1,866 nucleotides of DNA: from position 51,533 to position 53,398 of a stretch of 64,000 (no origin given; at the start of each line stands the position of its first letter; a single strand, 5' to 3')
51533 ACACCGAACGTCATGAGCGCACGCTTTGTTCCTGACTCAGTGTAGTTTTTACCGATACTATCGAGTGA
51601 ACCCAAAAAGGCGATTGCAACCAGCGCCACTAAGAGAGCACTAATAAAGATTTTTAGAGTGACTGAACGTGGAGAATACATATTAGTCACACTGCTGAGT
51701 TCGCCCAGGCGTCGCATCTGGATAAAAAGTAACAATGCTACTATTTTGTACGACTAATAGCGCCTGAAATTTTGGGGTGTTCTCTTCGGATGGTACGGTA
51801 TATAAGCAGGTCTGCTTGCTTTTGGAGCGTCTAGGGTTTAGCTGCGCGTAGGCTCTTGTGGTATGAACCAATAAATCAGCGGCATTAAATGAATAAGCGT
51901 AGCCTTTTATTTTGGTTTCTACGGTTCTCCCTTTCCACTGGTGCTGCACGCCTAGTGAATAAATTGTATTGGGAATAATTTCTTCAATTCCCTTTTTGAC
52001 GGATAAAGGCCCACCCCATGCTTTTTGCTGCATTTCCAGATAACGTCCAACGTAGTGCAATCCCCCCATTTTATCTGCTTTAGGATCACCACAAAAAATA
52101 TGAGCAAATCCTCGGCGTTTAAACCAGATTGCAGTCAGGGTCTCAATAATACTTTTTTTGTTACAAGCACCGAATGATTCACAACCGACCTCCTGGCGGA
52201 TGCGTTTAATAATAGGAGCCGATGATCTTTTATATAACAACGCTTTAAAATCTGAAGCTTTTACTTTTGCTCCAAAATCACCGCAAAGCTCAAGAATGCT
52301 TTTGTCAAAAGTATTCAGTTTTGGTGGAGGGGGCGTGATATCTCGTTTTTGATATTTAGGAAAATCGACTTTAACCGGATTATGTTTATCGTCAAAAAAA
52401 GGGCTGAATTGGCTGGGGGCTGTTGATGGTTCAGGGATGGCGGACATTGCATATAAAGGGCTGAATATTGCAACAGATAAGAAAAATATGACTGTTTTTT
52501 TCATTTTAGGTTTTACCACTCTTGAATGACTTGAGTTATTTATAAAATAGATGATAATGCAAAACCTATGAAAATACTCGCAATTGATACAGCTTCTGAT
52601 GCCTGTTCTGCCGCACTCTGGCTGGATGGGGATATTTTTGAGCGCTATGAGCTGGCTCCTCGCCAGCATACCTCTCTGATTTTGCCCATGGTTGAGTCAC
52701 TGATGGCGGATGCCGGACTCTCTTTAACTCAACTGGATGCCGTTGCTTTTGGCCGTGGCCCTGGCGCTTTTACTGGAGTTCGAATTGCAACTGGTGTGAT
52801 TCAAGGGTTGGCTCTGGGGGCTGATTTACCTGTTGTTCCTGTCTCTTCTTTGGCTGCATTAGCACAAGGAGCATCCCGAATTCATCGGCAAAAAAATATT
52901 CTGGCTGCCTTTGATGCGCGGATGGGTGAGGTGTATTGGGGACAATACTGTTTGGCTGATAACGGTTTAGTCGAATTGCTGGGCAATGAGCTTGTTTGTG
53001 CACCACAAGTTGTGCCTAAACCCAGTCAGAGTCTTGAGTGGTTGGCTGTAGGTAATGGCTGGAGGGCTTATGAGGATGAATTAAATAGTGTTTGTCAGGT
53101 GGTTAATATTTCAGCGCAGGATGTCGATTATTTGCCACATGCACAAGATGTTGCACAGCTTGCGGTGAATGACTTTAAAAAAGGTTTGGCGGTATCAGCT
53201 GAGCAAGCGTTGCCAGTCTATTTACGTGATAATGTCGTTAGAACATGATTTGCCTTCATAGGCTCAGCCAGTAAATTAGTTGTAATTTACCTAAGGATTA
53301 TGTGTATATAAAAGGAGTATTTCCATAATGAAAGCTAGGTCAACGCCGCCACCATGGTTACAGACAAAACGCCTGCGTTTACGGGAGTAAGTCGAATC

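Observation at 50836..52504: Secreted eukaryote-type EndoU (XendoU) endoribonuclease homolog translationally coupled to a polytopic membrane protein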

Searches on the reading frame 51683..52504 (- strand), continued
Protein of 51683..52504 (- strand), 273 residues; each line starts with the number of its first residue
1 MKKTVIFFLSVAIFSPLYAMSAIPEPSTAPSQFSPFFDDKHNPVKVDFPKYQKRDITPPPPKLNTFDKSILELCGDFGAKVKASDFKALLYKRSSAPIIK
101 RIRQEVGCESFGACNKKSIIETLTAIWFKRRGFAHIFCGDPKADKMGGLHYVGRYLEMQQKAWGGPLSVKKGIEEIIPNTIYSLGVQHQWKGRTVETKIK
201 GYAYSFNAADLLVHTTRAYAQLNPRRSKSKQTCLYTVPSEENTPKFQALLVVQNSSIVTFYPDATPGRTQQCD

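Call 61: search_protein_families(library=pfam, proteins=[P0259, P0276, P0286, P0304, P0310, P0318, P0331, P0332, P0364, P0005], max_evalue=0.01)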
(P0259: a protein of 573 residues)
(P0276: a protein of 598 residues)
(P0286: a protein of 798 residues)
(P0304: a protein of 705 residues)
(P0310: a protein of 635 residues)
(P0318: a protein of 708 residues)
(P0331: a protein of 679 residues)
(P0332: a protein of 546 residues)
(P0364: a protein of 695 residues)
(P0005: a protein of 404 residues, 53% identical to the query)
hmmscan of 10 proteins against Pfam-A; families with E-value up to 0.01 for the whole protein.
P0259 (573 aa): 2 families
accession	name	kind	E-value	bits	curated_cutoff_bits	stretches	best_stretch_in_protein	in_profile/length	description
PF14436.11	EndoU_bacteria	-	4.5e-23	82.5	25.3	1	204-334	3-129/129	Bacterial EndoU nuclease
PF05345.18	He_PIG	-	4.8e-08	33.8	24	1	359-453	2-96/96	Putative Ig domain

P0276 (598 aa): 2 families
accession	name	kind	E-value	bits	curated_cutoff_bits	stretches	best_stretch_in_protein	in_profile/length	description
PF14436.11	EndoU_bacteria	-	3.1e-08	34.5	25.3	1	435-564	2-128/129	Bacterial EndoU nuclease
PF00753.33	Lactamase_B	-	0.00076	19.9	22.7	0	25-71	40-86/196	Metallo-beta-lactamase superfamily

P0286 (798 aa): 3 families
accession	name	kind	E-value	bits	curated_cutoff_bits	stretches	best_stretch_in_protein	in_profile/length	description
PF14436.11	EndoU_bacteria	-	5.1e-16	59.7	25.3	1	630-754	2-128/129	Bacterial EndoU nuclease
PF00753.33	Lactamase_B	-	7.3e-08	33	22.7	1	192-262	2-69/196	Metallo-beta-lactamase superfamily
PF12706.13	Lactamase_B_2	-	0.00049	20.2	27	1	235-358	29-145/200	Beta-lactamase superfamily domain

P0304 (705 aa): 3 families
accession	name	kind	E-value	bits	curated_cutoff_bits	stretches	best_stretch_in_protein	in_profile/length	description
PF14436.11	EndoU_bacteria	-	5.7e-10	40.1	25.3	1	545-667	3-128/129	Bacterial EndoU nuclease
PF00753.33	Lactamase_B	-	2.5e-06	28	22.7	1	105-166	2-62/196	Metallo-beta-lactamase superfamily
PF12706.13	Lactamase_B_2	-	0.0012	18.9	27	1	145-308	28-178/200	Beta-lactamase superfamily domain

P0310 (635 aa): 1 family
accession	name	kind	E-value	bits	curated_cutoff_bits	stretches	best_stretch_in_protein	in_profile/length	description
PF14436.11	EndoU_bacteria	-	2.7e-08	34.7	25.3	1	474-598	3-126/129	Bacterial EndoU nuclease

P0318 (708 aa): 3 families
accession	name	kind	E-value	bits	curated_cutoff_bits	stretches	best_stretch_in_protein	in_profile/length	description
PF14436.11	EndoU_bacteria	-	3.7e-12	47.2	25.3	1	546-674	3-129/129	Bacterial EndoU nuclease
PF00753.33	Lactamase_B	-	3.6e-06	27.5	22.7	1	100-165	3-65/196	Metallo-beta-lactamase superfamily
PF12706.13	Lactamase_B_2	-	0.0052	16.8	27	1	142-170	29-53/200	Beta-lactamase superfamily domain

P0331 (679 aa): 2 families
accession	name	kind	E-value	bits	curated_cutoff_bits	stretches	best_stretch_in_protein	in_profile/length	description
PF14436.11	EndoU_bacteria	-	3.8e-06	27.7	25.3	1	535-661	1-128/129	Bacterial EndoU nuclease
PF00753.33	Lactamase_B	-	0.00025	21.5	22.7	1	85-152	3-67/196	Metallo-beta-lactamase superfamily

P0332 (546 aa): 1 family
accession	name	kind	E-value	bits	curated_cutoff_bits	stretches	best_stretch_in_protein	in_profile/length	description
PF14436.11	EndoU_bacteria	-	2.3e-12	47.9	25.3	1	350-480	2-129/129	Bacterial EndoU nuclease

P0364 (695 aa): 4 families
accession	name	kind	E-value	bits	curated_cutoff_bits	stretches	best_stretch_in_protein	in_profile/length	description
PF13676.11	TIR_2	-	3.2e-14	53.9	28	1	19-126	2-109/122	TIR domain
PF14436.11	EndoU_bacteria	-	6.7e-13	49.6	25.3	1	534-606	2-77/129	Bacterial EndoU nuclease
PF01582.25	TIR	-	8e-08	32.7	21.3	1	23-147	11-147/179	TIR domain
PF09412.15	XendoU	-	0.003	17.2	32.3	1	534-564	139-169/262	Endoribonuclease XendoU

P0005 (404 aa): 1 family
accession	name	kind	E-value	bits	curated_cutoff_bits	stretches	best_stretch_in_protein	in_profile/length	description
PF14436.11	EndoU_bacteria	-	2.5e-22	80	25.3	1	259-392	2-129/129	Bacterial EndoU nuclease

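Call 64: search_protein_families(library=pfam, alignment_id=A1, max_evalue=1)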
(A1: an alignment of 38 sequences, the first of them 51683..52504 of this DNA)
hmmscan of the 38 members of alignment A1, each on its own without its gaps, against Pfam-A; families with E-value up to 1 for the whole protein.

A. member 1, window:51683-52504:- (273 aa): 1 family
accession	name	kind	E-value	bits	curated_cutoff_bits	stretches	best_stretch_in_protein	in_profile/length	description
PF14436.11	EndoU_bacteria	-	3.6e-21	76.3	25.3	1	130-264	2-129/129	Bacterial EndoU nuclease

B. families by the number of members that match (of 38 scanned): 11 families
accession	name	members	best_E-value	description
PF14436.11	EndoU_bacteria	38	7.7e-34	Bacterial EndoU nuclease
PF09412.15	XendoU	31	2.2e-05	Endoribonuclease XendoU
PF19215.5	CoV_NSP15_C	10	0.0084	Coronavirus replicase NSP15, uridylate-specific endoribonuclease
PF02633.19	Creatininase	4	0.031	Creatinine amidohydrolase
PF16450.11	Prot_ATP_ID_OB_C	4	0.081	Proteasomal ATPase OB C-terminal domain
PF23813.1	AdfA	2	0.036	Anti-DarT factor A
PF16981.10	Chi-conotoxin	1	0.2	chi-Conotoxin or t superfamily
PF22319.1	DUF6972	1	0.23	Domain of unknown function (DUF6972)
PF15174.11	PRNT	1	0.26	Prion-related protein testis-specific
PF10014.15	2OG-Fe_Oxy_2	1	0.31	2OG-Fe dioxygenase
PF05957.18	DUF883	1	0.85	DUF883 N-terminal domain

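Call 65: search_protein_families(library=padloc, proteins=[window:51683-52504:-], max_evalue=1)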
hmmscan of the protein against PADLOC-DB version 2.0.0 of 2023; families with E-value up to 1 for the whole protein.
window:51683-52504:- (273 aa): 0 families

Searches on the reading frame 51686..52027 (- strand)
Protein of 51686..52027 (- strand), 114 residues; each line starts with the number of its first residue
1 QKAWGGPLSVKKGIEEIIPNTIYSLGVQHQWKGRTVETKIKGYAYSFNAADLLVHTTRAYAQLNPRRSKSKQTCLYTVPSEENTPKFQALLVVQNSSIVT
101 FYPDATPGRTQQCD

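Call 75: search_solved_structures(query=A4, max_evalue=10, show_alignments=5)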
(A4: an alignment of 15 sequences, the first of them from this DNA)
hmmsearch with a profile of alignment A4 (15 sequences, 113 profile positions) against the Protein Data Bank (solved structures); distinct sequences matched with E-value up to 10: 1.
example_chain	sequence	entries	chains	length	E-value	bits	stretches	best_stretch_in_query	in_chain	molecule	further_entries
6abt_B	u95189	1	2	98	1.5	11.9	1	11-41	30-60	PadR family transcriptional regulator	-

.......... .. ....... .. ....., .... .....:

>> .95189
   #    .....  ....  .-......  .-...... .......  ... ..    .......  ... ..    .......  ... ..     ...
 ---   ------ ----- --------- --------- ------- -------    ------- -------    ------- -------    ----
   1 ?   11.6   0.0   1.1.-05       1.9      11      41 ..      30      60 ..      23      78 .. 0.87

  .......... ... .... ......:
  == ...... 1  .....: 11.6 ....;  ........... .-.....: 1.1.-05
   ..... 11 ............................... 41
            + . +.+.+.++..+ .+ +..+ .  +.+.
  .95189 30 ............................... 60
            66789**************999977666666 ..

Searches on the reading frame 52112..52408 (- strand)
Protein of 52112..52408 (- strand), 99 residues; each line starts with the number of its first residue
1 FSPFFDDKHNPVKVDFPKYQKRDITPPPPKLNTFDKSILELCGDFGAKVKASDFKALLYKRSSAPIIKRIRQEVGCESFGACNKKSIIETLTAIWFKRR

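Call 73: search_solved_structures(query=A3, max_evalue=10, show_alignments=3)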
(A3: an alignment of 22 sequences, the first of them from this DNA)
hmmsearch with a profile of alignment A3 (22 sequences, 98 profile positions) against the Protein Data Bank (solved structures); distinct sequences matched with E-value up to 10: 8.
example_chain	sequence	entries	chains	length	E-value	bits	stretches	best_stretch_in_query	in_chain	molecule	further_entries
2dt7_B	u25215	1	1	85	0.52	13.7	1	27-62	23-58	Splicing factor 3 subunit 1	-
1mc0_A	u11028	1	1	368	0.6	13.5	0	33-47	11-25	3',5'-cyclic nucleotide phosphodiesterase 2A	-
2jua_A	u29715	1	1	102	0.65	13.4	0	53-83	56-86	de novo protein S836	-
7upo_A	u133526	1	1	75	0.95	12.9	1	46-92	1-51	DHT03 protein A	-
6u42_6T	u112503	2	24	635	1.1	12.7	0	16-55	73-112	RIB72 | Protofilament ribbon protein of flagellar microtubules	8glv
7zol_A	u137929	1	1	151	1.1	12.7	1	27-84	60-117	TPR-CHAT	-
6nud_A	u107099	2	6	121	1.5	12.3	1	36-93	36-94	CRISPR system Cms protein Csm2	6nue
5cwm_A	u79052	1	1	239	6.1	10.3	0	32-82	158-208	Designed helical repeat protein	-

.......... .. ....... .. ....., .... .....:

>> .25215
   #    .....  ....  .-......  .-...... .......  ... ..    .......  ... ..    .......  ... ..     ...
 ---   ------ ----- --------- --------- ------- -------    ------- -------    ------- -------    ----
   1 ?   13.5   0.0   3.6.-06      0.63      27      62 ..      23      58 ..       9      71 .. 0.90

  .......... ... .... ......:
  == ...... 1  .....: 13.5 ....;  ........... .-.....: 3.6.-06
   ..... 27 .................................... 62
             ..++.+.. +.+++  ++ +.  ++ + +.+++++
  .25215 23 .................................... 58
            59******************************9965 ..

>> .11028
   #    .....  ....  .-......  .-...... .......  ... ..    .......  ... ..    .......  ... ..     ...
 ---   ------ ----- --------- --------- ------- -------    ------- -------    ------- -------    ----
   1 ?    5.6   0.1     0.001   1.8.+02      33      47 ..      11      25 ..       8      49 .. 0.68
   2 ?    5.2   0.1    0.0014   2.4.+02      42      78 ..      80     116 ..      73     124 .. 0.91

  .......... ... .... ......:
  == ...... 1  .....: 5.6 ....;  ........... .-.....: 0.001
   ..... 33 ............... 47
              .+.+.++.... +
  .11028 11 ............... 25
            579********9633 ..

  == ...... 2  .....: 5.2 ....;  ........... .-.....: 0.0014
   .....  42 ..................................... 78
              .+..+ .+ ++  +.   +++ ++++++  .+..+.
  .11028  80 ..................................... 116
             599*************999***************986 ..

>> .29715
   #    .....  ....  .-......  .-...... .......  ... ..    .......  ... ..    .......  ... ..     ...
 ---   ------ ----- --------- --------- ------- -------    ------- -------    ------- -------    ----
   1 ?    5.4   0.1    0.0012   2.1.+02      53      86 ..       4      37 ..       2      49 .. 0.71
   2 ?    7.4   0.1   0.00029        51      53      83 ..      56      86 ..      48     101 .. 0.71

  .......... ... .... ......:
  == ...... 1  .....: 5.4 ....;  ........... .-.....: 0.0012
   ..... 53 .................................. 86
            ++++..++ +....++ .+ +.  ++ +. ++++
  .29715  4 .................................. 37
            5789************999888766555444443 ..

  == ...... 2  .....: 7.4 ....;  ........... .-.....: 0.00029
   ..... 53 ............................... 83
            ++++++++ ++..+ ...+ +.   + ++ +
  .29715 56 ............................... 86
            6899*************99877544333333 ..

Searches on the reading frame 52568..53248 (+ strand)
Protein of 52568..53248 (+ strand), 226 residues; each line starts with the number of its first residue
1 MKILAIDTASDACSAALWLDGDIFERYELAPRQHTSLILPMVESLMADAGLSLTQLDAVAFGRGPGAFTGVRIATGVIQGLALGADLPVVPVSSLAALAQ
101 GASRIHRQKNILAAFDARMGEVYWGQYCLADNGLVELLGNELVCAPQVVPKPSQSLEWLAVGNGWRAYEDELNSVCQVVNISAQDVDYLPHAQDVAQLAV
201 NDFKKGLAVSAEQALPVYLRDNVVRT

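Call 33: search_protein_families(library=pfam, proteins=[window:52568-53248:+], max_evalue=0.001)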
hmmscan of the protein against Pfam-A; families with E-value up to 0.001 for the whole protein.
window:52568-53248:+ (226 aa): 1 family
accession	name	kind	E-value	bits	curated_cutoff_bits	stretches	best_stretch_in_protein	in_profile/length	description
PF00814.31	TsaD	-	4e-31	109.1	24.8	1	28-224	23-260/264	tRNA N6-adenosine threonylcarbamoyltransferase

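Call 77: search_protein_families(library=ncbifam, proteins=[window:52568-53248:+], max_evalue=0.01)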
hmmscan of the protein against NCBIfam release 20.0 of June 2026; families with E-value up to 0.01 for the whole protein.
window:52568-53248:+ (226 aa): 5 families
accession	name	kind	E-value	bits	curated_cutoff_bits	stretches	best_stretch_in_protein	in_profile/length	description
TIGR03725.1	T6A_YeaZ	equivalog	3.3e-62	210.2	69.3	1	3-220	1-212/212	tRNA (adenosine(37)-N6)-threonylcarbamoyltransferase complex dimerization subunit type 1 TsaB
TIGR03723.1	T6A_TsaD_YgjD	equivalog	2.6e-10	39.9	296.1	1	28-97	43-112/314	tRNA (adenosine(37)-N6)-threonylcarbamoyltransferase complex transferase subunit TsaD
TIGR00329.1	gcp_kae1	subfamily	1.3e-06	27.9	207.8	1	28-97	42-111/305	tRNA (adenosine(37)-N6)-threonylcarbamoyltransferase complex transferase subunit TsaD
TIGR03722.2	arch_KAE1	equivalog_domain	1.5e-06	27.6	375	1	30-95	42-107/323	KEOPS complex N(6)-L-threonylcarbamoyladenine synthase Kae1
NF007174.0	PRK09605.1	equivalog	4e-05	22.3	447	1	31-93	45-107/535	bifunctional N(6)-L-threonylcarbamoyladenine synthase/serine/threonine protein kinase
